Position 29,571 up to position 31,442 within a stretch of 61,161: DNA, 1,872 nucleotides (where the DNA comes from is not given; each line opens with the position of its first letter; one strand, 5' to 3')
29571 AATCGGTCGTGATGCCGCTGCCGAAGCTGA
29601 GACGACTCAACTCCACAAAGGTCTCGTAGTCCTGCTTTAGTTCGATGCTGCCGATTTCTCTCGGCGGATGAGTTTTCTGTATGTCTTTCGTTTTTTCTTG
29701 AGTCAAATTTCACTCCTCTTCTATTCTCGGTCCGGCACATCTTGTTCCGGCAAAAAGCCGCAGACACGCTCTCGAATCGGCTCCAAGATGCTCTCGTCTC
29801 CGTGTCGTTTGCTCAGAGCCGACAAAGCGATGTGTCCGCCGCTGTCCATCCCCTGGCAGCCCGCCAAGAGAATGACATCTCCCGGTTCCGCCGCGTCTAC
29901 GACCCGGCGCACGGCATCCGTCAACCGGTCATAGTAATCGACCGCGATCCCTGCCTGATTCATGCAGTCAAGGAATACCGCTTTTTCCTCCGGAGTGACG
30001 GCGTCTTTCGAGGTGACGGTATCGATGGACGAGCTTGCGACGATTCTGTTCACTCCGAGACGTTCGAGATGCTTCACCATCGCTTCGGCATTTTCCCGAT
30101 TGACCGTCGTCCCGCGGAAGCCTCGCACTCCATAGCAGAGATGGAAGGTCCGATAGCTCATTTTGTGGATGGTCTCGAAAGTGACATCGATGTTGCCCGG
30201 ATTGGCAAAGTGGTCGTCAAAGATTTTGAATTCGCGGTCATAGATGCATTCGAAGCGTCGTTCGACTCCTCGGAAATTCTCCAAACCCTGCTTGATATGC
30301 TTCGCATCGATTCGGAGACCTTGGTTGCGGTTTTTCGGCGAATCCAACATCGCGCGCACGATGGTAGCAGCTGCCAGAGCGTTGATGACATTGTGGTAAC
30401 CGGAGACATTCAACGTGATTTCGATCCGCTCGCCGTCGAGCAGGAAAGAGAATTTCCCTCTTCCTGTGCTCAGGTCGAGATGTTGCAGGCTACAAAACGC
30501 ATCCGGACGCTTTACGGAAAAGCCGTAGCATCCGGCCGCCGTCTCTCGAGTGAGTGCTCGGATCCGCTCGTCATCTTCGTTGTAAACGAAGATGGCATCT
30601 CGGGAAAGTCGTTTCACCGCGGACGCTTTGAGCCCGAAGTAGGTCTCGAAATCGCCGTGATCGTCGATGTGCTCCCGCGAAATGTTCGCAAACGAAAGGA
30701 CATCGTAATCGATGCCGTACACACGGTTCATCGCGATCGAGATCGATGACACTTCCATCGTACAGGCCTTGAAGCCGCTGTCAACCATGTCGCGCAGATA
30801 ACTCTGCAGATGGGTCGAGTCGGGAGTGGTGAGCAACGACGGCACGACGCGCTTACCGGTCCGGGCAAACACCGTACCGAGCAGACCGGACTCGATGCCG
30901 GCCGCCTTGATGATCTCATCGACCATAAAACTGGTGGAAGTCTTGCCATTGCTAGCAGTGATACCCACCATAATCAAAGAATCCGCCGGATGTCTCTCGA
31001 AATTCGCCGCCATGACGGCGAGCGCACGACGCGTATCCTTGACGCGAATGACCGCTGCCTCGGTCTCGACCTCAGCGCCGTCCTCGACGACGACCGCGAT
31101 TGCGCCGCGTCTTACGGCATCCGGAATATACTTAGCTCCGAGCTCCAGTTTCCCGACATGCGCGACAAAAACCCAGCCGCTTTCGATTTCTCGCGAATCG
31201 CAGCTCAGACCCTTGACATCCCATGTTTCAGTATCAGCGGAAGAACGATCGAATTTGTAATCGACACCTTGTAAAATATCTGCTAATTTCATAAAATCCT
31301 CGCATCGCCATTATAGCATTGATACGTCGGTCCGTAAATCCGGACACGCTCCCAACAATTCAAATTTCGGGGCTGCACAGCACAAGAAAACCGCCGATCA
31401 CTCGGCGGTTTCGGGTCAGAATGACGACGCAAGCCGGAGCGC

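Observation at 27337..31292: Divergent MurE paralogue + large GNAT + membrane-anchored C39-like protein: candidate unrecognised peptide-ligation / cell-envelope modification module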

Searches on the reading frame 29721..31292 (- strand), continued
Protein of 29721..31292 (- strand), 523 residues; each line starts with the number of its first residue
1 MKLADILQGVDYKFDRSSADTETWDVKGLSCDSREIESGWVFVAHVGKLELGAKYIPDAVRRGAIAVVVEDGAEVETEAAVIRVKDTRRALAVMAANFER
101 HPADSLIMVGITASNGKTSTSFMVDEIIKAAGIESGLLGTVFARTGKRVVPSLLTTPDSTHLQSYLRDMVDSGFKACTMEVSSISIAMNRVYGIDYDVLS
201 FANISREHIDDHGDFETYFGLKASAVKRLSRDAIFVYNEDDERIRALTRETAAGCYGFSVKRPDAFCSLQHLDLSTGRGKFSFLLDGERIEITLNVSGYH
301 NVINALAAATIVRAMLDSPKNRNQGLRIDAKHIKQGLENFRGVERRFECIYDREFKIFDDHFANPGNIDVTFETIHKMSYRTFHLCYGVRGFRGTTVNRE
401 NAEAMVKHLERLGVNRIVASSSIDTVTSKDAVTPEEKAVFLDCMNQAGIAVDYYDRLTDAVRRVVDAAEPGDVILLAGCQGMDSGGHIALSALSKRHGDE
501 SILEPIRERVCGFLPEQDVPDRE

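Call 81: fold_search(model_id=the predicted structure, library=pdb)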
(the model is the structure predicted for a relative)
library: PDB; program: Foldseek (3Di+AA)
matches with E <= 10: 1678; with E <= 0.001: 156
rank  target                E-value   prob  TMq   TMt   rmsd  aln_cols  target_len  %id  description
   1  2xja_B                7.4e-37  1.00  0.77  0.80   3.4       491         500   27  Structure of MurE from M.tuberculosis with dipeptide and ADP (released 2010-08-18)
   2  8r6s_Q                1.6e-36  1.00  0.75  0.73   4.5       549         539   23  Plastid-encoded RNA polymerase (Integrated model) (released 2024-03-13)
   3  2wtz_B                1.7e-36  1.00  0.78  0.80   3.3       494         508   27  MurE ligase of Mycobacterium Tuberculosis (released 2009-12-15)
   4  2xja_A                1.8e-36  1.00  0.76  0.79   3.3       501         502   27  Structure of MurE from M.tuberculosis with dipeptide and ADP (released 2010-08-18)
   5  4c13                  4.6e-36  1.00  0.77  0.82   3.8       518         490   21  x-ray crystal structure of Staphylococcus aureus MurE with UDP-MurNAc- Ala-Glu-Lys (released 2013-10-02)
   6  2wtz_A                5.4e-36  1.00  0.79  0.82   3.0       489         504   28  MurE ligase of Mycobacterium Tuberculosis (released 2009-12-15)
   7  4c12                  5.4e-36  1.00  0.78  0.83   3.6       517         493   21  X-ray Crystal Structure of Staphylococcus aureus MurE with UDP-MurNAc- Ala-Glu-Lys and ADP (released 2013-10-02)
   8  2xja_C                6.4e-36  1.00  0.77  0.80   3.1       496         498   27  Structure of MurE from M.tuberculosis with dipeptide and ADP (released 2010-08-18)
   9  2xja_D                1.3e-35  1.00  0.78  0.83   3.8       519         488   26  Structure of MurE from M.tuberculosis with dipeptide and ADP (released 2010-08-18)
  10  8g6p                  1.9e-35  1.00  0.78  0.81   3.2       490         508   25  Crystal structure of Mycobacterium thermoresistibile MurE in complex with ADP and 2,6-Diaminopimelic acid (released 2023-04-05)
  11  2wtz_D                3.5e-35  1.00  0.74  0.82   3.4       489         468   28  MurE ligase of Mycobacterium Tuberculosis (released 2009-12-15)
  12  2wtz_C                4.5e-34  1.00  0.71  0.84   3.7       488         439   27  MurE ligase of Mycobacterium Tuberculosis (released 2009-12-15)
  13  1e8c_B                2.2e-32  1.00  0.74  0.78   4.0       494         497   23  Structure of MurE the UDP-N-acetylmuramyl tripeptide synthetase from E. coli (released 2001-09-13)
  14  1e8c_A                3.2e-32  1.00  0.75  0.79   3.6       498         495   23  Structure of MurE the UDP-N-acetylmuramyl tripeptide synthetase from E. coli (released 2001-09-13)
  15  7b68_A                1.0e-31  1.00  0.67  0.71   5.6       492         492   23  Crystal structure of MurE from E.coli in complex with Z57299526 (released 2020-12-23)
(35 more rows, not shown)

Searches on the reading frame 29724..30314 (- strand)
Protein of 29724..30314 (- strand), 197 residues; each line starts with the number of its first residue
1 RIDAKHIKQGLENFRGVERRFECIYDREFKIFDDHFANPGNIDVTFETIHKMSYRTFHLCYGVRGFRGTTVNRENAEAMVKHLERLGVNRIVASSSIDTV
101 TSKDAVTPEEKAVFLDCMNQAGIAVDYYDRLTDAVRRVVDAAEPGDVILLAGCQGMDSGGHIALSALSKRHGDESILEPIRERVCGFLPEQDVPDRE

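Call 16: search_solved_structures(query=window:29724-30314:-, max_evalue=0.01, show_alignments=4)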
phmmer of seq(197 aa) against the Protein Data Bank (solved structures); distinct sequences matched with E-value up to 0.01: 3.
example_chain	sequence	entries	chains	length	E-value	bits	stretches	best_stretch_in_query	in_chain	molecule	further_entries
7tzi_A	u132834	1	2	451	1.5e-20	77.1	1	5-160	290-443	Mur ligase family protein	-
6vr8_I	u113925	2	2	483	9e-17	64.7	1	6-160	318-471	Mur ligase middle domain protein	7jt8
7ufp_I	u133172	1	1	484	9e-17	64.7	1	6-160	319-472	Mur ligase middle domain protein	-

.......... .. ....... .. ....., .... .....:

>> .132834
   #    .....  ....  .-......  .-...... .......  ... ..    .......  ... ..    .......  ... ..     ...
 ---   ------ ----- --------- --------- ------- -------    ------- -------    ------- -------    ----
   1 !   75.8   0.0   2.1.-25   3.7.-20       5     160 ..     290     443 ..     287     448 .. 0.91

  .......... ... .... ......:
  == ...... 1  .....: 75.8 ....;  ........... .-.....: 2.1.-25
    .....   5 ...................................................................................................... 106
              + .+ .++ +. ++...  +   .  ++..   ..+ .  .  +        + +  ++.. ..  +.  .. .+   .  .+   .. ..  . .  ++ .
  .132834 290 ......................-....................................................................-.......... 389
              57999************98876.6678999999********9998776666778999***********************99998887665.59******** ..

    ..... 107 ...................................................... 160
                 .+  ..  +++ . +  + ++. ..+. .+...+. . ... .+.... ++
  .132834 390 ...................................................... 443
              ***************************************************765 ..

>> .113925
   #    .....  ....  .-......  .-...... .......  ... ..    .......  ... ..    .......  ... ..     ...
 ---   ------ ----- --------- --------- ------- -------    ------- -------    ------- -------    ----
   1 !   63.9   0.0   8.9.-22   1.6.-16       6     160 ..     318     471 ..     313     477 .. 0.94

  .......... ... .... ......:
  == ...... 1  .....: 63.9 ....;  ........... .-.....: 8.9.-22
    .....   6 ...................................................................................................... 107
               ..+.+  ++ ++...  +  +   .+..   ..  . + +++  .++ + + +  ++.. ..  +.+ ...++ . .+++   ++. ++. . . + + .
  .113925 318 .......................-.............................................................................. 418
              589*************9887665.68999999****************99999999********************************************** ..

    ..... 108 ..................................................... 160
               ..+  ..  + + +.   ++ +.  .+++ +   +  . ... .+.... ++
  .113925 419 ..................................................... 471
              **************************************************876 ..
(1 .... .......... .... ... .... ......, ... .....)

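Call 82: search_protein_families(library=ncbifam, proteins=[window:29724-30314:-], max_evalue=0.001)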
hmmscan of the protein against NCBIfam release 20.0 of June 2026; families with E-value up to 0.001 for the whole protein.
seq(197 aa): 5 families
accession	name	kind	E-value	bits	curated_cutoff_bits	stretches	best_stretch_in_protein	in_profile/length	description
NF053648.1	pMurE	equivalog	4.4e-37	127.9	600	1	2-160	302-458/464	pseudomurein biosynthesis peptide ligase pMurE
TIGR01082.1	murC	equivalog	5.6e-09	35.6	335.1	1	2-152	289-437/449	UDP-N-acetylmuramate--L-alanine ligase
NF053645.1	pMurC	equivalog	4.1e-05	22.5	560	1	2-86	337-421/492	pseudomurein biosynthesis peptide ligase pMurC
TIGR01085.1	murE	subfamily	0.00025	20.1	257.3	1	2-152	304-445/472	UDP-N-acetylmuramyl-tripeptide synthetase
NF053646.1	pMurD1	equivalog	0.00046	19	610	1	2-158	300-446/465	pseudomurein biosynthesis peptide ligase pMurD1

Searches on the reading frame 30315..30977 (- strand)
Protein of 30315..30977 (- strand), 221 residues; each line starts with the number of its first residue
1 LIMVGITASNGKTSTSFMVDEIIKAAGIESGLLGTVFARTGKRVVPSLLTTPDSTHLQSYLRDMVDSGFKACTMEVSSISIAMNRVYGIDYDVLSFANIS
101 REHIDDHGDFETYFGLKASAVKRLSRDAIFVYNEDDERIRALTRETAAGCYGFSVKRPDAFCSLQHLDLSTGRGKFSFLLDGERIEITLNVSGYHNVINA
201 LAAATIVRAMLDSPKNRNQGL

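Call 82: search_protein_families(library=ncbifam, proteins=[window:30315-30977:-], max_evalue=0.001)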
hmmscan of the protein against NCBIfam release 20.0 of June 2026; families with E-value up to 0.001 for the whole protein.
seq(221 aa): 22 families
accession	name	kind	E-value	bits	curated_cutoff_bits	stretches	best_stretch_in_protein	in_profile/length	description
NF001126.0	PRK00139.1-4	equivalog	1.1e-49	169.3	373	1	3-209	106-311/486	UDP-N-acetylmuramoyl-L-alanyl-D-glutamate--2,6-diaminopimelate ligase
NF008896.0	PRK11929.1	equivalog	3.4e-42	144.3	1023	1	3-209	114-324/965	bifunctional UDP-N-acetylmuramoyl-L-alanyl-D-glutamate--2,6-diaminopimelate ligase MurE/UDP-N-acetylmuramoyl-tripeptide--D-alanyl-D-alanine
TIGR01085.1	murE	subfamily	1.9e-40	139.2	257.3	1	3-213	87-304/472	UDP-N-acetylmuramyl-tripeptide synthetase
NF001124.0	PRK00139.1-2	equivalog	9e-40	136.8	476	1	3-213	111-324/500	UDP-N-acetylmuramoyl-L-alanyl-D-glutamate--2,6-diaminopimelate ligase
NF010628.0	PRK14022.1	equivalog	1.2e-28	100.2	536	1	1-207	111-309/483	UDP-N-acetylmuramoyl-L-alanyl-D-glutamate--L-lysine ligase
NF001123.0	PRK00139.1-1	equivalog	3.3e-25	88.7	586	1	3-205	109-315/493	UDP-N-acetylmuramoyl-L-alanyl-D-glutamate--2,6-diaminopimelate ligase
NF001129.0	PRK00139.2-3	equivalog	3.4e-25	88.5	762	1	1-209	118-334/517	UDP-N-acetylmuramoyl-L-alanyl-D-glutamate--2,6-diaminopimelate ligase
NF001130.0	PRK00139.2-4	equivalog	3.9e-20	72.1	715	1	1-118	109-232/516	UDP-N-acetylmuramoyl-L-alanyl-D-glutamate--2,6-diaminopimelate ligase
TIGR01087.1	murD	equivalog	8.4e-16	58.1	211.95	1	70-211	153-288/441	UDP-N-acetylmuramoyl-L-alanine--D-glutamate ligase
NF001131.0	PRK00139.2-5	equivalog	1.1e-15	57.5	1000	1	4-221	112-325/483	UDP-N-acetylmuramoyl-L-alanyl-D-glutamate--2,6-diaminopimelate ligase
TIGR01082.1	murC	equivalog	1.5e-14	53.9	335.1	1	96-208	173-285/449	UDP-N-acetylmuramate--L-alanine ligase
TIGR01143.1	murF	subfamily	3.9e-14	52.4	288.6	1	97-210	156-268/418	UDP-N-acetylmuramoyl-tripeptide--D-alanyl-D-alanine ligase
NF001127.0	PRK00139.2-1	equivalog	7.4e-14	51.3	997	1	1-121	109-235/520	UDP-N-acetylmuramoyl-L-alanyl-D-glutamate--2,6-diaminopimelate ligase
NF053645.1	pMurC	equivalog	3.1e-13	49.2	560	1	4-153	105-243/492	pseudomurein biosynthesis peptide ligase pMurC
NF053647.1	pMurD2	equivalog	2e-07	30.3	550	1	3-146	101-225/405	pseudomurein biosynthesis peptide ligase pMurD2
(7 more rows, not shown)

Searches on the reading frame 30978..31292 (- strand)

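Call 82: search_protein_families(library=ncbifam, proteins=[window:30978-31292:-], max_evalue=0.001)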
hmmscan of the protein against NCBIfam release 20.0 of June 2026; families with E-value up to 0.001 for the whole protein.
seq(105 aa): 13 families
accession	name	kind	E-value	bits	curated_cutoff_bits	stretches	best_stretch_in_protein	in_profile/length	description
NF001126.0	PRK00139.1-4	equivalog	2.2e-17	62.8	373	1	1-104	1-102/486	UDP-N-acetylmuramoyl-L-alanyl-D-glutamate--2,6-diaminopimelate ligase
NF008896.0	PRK11929.1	equivalog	8.9e-16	56.9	1023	1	22-104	25-110/965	bifunctional UDP-N-acetylmuramoyl-L-alanyl-D-glutamate--2,6-diaminopimelate ligase MurE/UDP-N-acetylmuramoyl-tripeptide--D-alanyl-D-alanine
NF001124.0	PRK00139.1-2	equivalog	2.1e-15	56.5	476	1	4-103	7-109/500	UDP-N-acetylmuramoyl-L-alanyl-D-glutamate--2,6-diaminopimelate ligase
TIGR01085.1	murE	subfamily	2.6e-13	49.7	257.3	1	25-104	3-83/472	UDP-N-acetylmuramyl-tripeptide synthetase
TIGR01143.1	murF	subfamily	4.7e-13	48.9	288.6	1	32-98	2-68/418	UDP-N-acetylmuramoyl-tripeptide--D-alanyl-D-alanine ligase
NF010628.0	PRK14022.1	equivalog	1.4e-11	43.8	536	1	20-104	29-109/483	UDP-N-acetylmuramoyl-L-alanyl-D-glutamate--L-lysine ligase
NF001123.0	PRK00139.1-1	equivalog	3.3e-09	35.9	586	1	21-100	15-101/493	UDP-N-acetylmuramoyl-L-alanyl-D-glutamate--2,6-diaminopimelate ligase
NF001130.0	PRK00139.2-4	equivalog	5.3e-08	32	715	1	19-104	24-107/516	UDP-N-acetylmuramoyl-L-alanyl-D-glutamate--2,6-diaminopimelate ligase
NF001129.0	PRK00139.2-3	equivalog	2.6e-07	29.5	762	1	3-104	18-116/517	UDP-N-acetylmuramoyl-L-alanyl-D-glutamate--2,6-diaminopimelate ligase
NF008041.0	PRK10773.1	equivalog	3.4e-07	29.4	551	1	20-97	18-93/453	UDP-N-acetylmuramoyl-tripeptide--D-alanyl-D-alanine ligase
NF008897.0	PRK11930.1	equivalog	8.7e-07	27.3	804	1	21-97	19-100/822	bifunctional UDP-N-acetylmuramoyl-tripeptide:D-alanyl-D-alanine ligase/alanine racemase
NF010693.0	PRK14093.1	equivalog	1.3e-06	27.4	544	1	21-95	23-99/479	UDP-N-acetylmuramoylalanyl-D-glutamyl-2,6-diaminopimelate--D-alanyl-D-alanine ligase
NF001127.0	PRK00139.2-1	equivalog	0.00071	18.4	997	1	17-104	20-107/520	UDP-N-acetylmuramoyl-L-alanyl-D-glutamate--2,6-diaminopimelate ligase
